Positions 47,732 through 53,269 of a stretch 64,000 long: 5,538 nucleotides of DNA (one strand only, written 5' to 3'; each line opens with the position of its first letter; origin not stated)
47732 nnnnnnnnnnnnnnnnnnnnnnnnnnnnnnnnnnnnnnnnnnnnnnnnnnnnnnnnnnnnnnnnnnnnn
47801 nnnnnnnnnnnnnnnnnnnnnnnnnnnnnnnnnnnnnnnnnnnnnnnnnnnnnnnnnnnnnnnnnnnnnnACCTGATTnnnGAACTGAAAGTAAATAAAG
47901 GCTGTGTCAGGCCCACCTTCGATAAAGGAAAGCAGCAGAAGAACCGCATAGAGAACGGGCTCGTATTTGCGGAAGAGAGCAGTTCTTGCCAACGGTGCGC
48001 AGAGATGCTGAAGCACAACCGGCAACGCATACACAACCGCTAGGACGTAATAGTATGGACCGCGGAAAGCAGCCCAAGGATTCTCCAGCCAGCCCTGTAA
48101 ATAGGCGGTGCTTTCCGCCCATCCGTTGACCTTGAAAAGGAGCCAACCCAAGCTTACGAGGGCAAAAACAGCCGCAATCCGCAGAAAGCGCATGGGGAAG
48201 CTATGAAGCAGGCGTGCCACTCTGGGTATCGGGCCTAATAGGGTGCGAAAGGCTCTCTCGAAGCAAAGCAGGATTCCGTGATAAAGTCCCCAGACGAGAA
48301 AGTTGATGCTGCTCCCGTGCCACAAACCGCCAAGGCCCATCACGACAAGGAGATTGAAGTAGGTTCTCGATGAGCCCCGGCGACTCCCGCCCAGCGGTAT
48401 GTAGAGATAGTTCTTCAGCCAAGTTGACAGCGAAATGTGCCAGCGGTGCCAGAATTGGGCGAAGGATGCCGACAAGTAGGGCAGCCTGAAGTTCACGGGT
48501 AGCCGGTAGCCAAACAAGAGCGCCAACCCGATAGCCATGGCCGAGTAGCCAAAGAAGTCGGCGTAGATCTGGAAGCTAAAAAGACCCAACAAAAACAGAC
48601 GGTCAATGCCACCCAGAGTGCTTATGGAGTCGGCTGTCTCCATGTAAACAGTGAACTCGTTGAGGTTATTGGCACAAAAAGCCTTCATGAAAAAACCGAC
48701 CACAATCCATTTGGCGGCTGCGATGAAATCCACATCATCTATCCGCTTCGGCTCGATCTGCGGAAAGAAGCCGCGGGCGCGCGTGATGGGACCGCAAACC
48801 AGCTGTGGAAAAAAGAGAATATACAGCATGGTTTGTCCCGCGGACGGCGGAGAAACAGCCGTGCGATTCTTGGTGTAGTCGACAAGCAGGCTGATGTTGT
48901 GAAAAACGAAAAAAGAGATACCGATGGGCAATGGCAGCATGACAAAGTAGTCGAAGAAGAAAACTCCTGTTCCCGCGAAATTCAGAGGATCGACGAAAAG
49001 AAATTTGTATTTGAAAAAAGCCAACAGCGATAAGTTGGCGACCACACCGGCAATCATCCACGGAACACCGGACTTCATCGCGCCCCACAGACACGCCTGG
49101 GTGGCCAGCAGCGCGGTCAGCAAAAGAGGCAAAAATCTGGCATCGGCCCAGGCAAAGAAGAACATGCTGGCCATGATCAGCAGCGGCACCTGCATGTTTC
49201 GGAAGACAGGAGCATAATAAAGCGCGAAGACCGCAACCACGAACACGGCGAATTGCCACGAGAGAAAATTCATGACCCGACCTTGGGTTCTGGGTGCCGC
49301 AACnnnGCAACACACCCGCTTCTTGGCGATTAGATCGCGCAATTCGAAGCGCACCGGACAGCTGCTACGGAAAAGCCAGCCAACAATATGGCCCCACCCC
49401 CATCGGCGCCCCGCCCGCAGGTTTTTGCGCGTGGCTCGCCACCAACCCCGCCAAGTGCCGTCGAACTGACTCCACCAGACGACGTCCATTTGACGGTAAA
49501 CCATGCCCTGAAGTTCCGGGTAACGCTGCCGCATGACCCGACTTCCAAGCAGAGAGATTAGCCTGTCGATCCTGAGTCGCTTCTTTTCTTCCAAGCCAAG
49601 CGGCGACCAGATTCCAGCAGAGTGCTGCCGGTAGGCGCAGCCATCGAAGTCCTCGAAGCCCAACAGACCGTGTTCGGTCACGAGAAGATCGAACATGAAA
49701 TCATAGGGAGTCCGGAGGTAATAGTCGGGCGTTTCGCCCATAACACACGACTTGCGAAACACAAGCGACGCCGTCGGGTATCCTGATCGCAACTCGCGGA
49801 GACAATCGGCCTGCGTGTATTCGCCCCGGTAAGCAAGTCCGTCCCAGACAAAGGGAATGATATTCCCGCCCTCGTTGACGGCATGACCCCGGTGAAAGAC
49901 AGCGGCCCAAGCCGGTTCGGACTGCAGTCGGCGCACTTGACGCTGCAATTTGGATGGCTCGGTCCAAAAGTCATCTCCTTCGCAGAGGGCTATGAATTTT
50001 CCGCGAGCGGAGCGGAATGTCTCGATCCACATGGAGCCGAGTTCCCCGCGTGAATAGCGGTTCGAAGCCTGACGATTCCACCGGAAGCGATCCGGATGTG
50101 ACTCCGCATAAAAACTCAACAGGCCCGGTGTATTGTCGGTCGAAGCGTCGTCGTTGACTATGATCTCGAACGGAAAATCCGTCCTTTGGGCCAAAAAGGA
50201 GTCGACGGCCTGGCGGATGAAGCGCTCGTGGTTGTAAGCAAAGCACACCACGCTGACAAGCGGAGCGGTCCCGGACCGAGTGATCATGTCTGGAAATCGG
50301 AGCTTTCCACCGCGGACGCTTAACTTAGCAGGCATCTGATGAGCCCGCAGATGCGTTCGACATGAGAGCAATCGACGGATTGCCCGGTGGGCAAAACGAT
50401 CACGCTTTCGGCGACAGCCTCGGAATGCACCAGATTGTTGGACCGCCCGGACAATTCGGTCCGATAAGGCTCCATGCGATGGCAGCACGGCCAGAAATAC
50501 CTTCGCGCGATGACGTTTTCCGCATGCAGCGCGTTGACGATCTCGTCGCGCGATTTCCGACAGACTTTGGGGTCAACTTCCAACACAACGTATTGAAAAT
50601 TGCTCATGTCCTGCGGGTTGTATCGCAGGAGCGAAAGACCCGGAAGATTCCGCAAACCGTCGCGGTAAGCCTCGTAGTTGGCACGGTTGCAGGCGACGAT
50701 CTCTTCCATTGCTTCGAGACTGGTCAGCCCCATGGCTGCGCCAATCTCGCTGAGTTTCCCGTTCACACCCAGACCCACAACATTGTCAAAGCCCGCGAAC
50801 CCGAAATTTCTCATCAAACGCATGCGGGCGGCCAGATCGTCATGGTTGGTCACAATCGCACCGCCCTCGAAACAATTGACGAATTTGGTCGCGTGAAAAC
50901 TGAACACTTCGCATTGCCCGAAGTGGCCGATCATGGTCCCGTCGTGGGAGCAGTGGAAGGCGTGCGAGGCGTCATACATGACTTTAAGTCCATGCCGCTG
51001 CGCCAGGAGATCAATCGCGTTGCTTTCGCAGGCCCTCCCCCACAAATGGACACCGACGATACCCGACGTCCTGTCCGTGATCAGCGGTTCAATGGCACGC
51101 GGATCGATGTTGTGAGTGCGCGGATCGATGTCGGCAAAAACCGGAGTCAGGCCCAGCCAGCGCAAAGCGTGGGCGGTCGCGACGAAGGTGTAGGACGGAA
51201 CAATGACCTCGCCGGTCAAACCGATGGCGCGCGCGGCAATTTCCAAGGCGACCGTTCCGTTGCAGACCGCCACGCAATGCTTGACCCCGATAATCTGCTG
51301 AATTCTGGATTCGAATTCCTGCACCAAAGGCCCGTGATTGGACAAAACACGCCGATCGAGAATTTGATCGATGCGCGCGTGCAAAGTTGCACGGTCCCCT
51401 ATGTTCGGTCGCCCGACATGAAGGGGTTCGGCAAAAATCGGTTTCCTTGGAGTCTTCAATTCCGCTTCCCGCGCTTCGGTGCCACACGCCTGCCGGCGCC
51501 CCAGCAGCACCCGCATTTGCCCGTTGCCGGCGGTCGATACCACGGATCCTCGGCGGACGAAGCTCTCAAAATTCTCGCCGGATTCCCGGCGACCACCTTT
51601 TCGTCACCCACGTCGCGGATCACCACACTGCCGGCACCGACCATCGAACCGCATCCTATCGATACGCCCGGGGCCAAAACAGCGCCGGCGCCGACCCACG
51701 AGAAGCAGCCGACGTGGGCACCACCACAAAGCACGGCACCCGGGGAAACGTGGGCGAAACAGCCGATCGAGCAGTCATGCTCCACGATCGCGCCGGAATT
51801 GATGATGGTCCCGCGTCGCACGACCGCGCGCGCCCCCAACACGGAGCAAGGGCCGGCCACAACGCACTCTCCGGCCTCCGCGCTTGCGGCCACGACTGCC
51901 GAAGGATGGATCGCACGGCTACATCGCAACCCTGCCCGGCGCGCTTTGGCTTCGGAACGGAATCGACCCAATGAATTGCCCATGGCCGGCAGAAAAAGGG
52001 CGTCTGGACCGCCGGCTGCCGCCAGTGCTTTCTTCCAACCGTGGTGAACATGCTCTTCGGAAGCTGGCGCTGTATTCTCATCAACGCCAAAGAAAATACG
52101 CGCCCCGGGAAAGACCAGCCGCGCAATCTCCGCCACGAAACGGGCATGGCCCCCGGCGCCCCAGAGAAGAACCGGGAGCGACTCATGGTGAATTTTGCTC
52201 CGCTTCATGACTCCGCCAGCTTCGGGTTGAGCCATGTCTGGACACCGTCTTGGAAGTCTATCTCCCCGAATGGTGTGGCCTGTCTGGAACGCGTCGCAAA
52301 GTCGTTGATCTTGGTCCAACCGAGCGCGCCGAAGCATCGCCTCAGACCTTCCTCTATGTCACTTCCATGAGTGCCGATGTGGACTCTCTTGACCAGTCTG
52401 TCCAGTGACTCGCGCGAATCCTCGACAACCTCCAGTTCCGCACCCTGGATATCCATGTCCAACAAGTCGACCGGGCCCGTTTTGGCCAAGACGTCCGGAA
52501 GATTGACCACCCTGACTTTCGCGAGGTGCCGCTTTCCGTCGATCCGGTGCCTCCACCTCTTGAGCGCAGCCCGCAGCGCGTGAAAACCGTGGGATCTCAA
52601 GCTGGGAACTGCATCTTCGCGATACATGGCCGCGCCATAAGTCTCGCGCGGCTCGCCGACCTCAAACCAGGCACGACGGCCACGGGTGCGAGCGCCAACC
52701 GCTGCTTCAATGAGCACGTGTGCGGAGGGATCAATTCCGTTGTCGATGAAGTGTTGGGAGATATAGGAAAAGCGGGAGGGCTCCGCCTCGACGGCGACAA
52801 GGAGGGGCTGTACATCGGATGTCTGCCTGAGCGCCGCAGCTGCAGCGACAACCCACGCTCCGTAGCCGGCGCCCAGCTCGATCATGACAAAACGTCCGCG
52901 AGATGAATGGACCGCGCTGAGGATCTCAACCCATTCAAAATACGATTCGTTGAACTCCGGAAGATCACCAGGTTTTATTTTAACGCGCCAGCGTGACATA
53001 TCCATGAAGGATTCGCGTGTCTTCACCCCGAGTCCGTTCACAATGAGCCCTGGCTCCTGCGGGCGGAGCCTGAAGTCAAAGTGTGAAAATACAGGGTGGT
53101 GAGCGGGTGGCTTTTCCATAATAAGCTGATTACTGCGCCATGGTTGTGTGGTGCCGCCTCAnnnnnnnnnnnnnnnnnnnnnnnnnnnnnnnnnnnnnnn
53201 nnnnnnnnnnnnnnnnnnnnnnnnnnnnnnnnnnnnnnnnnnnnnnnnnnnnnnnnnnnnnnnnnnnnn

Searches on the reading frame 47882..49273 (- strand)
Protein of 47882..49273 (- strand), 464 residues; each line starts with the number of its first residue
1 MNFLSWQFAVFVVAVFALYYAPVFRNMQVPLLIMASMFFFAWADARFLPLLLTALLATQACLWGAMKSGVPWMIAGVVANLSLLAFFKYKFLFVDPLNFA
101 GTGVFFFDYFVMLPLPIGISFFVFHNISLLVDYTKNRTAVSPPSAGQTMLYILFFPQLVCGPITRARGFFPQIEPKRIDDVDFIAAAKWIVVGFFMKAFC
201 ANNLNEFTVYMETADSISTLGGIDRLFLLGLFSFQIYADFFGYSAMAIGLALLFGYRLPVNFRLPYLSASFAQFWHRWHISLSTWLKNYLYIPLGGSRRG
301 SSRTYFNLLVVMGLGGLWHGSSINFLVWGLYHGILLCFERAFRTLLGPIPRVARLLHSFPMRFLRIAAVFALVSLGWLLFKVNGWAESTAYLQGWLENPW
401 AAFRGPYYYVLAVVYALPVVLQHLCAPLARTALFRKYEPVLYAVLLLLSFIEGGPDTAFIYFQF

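Call 26: search_protein_families(library=pfam, proteins=[window:47882-49273:-], max_evalue=0.001)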
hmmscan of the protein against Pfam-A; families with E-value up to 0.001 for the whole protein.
window:47882-49273:- (464 aa): 1 family
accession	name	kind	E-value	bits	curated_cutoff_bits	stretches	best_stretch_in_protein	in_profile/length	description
PF03062.24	MBOAT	-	1.8e-29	103.5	27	1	134-347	70-302/337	MBOAT, membrane-bound O-acyltransferase family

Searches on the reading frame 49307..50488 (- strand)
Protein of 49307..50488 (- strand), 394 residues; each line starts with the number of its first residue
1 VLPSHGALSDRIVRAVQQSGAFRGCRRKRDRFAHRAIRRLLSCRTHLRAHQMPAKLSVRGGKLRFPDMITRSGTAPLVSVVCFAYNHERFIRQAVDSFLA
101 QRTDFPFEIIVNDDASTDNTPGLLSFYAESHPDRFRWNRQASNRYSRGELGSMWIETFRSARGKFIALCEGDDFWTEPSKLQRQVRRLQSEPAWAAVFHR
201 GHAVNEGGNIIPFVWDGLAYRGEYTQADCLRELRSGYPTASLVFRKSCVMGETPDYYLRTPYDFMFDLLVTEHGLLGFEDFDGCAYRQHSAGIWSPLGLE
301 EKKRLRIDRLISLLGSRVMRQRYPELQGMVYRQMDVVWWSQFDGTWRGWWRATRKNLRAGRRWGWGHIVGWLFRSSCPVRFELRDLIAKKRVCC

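Call 25: search_protein_families(library=pfam, proteins=[window:49307-50488:-], max_evalue=0.001)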
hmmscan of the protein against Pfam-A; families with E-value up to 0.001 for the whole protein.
window:49307-50488:- (394 aa): 2 families
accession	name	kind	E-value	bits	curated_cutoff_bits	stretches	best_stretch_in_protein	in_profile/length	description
PF00535.33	Glycos_transf_2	-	8.1e-17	62.1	23.3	1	79-211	1-126/168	Glycosyl transferase family 2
PF13641.12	Glyco_tranf_2_3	-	1.2e-05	25.9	27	1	78-227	3-147/230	Glycosyltransferase like family 2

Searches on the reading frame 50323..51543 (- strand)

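Call 25: search_protein_families(library=pfam, proteins=[window:50323-51543:-], max_evalue=0.001)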
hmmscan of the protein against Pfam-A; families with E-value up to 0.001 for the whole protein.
window:50323-51543:- (407 aa): 1 family
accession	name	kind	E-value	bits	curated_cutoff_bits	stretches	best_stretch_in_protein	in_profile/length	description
PF01041.23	DegT_DnrJ_EryC1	-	4.4e-102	342.4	19.8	1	54-402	7-359/360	DegT/DnrJ/EryC1/StrS aminotransferase family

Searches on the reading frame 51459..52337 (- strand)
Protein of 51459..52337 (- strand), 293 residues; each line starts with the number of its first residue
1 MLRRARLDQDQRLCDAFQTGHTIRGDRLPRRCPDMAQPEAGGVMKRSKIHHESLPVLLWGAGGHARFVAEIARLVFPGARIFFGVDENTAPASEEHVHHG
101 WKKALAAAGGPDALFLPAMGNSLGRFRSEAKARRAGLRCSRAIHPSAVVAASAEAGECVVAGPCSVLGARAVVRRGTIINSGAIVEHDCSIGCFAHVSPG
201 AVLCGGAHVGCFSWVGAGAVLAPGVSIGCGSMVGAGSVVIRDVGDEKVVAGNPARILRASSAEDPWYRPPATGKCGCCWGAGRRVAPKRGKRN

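Call 25: search_protein_families(library=pfam, proteins=[window:51459-52337:-], max_evalue=0.001)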
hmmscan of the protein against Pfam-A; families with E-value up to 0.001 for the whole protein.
window:51459-52337:- (293 aa): 2 families
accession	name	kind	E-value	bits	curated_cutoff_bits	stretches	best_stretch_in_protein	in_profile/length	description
PF00132.30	Hexapep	-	1.3e-08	34.6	27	1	206-240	1-35/36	Bacterial transferase hexapeptide (six repeats)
PF17836.7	PglD_N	-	0.00084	20.3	23.4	0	56-122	2-68/78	PglD N-terminal domain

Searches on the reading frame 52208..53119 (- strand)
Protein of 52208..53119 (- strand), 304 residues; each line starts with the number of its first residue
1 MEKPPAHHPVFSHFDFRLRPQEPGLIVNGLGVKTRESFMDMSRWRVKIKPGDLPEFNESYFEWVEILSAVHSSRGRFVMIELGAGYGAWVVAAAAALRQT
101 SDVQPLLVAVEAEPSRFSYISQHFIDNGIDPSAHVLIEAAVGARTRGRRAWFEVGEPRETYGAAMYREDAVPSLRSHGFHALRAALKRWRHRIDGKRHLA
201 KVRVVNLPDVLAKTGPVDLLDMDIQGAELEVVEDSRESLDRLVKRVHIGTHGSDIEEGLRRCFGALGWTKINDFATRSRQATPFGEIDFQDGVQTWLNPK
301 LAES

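Call 25: search_protein_families(library=pfam, proteins=[window:52208-53119:-], max_evalue=0.001)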
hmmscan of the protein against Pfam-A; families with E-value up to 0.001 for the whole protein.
window:52208-53119:- (304 aa): 1 family
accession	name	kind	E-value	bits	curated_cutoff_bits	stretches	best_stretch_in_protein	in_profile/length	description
PF05050.19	Methyltransf_21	-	2.9e-07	31.2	22.7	1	100-241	19-138/173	Methyltransferase FkbM domain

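Call 48: search_protein_families(library=ncbifam, proteins=[window:52208-53119:-], max_evalue=0.1)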
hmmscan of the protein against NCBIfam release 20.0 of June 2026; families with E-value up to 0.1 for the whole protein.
window:52208-53119:- (304 aa): 1 family
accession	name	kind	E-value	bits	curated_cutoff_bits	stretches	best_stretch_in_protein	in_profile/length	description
TIGR01444.1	fkbM_fam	subfamily_domain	2.6e-12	47.4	37.7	1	78-248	1-140/143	FkbM family methyltransferase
